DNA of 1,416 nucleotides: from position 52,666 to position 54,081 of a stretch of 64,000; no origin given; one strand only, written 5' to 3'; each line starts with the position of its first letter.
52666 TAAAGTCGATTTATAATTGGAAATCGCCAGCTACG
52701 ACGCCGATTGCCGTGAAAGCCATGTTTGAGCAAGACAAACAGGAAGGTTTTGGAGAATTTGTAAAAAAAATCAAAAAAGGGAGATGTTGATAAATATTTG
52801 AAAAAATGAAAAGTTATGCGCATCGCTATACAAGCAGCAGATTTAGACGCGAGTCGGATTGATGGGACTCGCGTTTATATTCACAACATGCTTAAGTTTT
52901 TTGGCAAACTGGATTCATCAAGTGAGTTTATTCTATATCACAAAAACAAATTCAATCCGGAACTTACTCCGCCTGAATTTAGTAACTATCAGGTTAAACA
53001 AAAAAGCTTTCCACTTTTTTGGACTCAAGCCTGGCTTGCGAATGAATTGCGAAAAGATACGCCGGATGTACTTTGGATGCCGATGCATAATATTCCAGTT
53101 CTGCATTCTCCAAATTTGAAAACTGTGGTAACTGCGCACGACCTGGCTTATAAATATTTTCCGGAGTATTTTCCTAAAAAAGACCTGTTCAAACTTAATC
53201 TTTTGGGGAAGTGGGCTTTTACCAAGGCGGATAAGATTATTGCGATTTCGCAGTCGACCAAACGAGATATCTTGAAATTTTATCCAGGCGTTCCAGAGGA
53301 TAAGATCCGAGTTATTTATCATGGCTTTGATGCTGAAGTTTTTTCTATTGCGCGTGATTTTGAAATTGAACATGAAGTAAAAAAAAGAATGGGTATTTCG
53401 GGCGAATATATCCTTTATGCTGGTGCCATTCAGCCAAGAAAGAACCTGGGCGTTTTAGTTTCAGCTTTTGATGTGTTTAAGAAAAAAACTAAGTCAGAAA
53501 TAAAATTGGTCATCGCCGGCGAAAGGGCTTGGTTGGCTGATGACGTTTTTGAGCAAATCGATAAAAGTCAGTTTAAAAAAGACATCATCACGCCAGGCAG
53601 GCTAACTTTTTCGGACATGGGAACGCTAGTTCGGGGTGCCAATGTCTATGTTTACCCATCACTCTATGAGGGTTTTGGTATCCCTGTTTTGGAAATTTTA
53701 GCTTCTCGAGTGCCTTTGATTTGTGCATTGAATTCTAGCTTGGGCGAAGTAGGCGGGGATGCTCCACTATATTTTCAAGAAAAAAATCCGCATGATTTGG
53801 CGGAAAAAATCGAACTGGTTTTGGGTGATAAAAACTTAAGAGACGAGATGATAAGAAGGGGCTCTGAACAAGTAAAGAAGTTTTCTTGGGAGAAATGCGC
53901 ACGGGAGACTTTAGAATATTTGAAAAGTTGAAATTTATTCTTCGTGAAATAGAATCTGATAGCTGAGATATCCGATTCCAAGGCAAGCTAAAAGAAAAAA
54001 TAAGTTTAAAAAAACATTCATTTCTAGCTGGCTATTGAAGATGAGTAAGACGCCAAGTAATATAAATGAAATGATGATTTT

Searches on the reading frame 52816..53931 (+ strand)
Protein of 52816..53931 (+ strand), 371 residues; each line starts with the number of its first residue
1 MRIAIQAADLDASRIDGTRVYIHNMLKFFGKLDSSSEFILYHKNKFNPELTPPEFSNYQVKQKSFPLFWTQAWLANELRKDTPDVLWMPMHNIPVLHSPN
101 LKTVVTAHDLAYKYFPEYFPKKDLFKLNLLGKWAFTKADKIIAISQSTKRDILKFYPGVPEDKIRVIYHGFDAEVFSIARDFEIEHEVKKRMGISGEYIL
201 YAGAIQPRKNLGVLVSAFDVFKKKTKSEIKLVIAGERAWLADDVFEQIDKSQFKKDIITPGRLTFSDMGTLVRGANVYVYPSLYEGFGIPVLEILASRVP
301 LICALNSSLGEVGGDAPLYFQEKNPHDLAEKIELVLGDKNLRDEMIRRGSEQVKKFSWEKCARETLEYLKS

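Call 85: search_protein_families(library=pfam, proteins=[window:52816-53931:+], max_evalue=0.0001)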
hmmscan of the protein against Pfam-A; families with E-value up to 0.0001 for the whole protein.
window:52816-53931:+ (371 aa): 4 families
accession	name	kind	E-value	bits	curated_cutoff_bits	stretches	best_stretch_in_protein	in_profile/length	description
PF00534.26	Glycos_transf_1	-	2.7e-27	95.8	26.4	1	197-351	16-171/172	Glycosyl transferases group 1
PF13692.12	Glyco_trans_1_4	-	1.9e-19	70.7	27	1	198-338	3-142/142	Glycosyl transferases group 1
PF13439.12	Glyco_transf_4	-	2e-16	60.9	28.5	1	17-174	3-169/170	Glycosyltransferase Family 4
PF20706.3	GT4-conflict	-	4.6e-08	32.9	26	1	199-312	200-319/385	Family 4 Glycosyltransferase in conflict systems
